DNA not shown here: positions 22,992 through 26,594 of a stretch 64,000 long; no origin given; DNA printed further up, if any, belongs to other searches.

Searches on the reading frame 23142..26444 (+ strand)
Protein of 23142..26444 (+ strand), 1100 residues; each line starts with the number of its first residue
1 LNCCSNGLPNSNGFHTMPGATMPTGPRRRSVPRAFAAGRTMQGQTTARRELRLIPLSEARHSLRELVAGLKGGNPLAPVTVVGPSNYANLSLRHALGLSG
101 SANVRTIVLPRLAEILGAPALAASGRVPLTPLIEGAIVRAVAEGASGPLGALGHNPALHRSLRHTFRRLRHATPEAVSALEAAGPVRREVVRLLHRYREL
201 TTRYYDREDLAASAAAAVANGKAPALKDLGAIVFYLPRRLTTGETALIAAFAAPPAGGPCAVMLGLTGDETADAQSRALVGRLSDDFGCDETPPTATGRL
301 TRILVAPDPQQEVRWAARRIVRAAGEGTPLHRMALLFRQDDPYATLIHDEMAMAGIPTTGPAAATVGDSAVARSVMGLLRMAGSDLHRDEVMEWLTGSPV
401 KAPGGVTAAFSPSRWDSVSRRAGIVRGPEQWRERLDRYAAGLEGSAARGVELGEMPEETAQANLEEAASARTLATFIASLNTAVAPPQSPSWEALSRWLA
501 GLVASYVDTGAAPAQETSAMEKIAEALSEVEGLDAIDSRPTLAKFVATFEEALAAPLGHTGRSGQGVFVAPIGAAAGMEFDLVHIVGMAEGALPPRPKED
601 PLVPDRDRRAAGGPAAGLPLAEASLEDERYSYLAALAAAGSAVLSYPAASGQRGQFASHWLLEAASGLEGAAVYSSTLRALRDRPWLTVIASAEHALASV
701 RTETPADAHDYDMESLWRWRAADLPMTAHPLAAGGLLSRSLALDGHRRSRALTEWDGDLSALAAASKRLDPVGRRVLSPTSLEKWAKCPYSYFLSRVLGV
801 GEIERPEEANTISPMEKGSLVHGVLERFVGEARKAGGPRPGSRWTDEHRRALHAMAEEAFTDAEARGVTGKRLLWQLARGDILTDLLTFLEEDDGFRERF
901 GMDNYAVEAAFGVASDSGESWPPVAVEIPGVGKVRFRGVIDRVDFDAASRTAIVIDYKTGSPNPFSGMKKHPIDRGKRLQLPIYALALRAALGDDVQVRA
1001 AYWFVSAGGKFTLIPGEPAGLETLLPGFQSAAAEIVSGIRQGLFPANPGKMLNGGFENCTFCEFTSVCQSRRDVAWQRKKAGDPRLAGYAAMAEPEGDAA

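Call 58: search_protein_families(library=pfam, proteins=[window:23142-26444:+], max_evalue=0.00001)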
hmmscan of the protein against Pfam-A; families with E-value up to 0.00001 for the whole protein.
window:23142-26444:+ (1100 aa): 1 family
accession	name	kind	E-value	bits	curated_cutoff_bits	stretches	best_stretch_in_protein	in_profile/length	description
PF12705.13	PDDEXK_1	-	6.1e-39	134.9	22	1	777-1069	2-247/247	PD-(D/E)XK nuclease superfamily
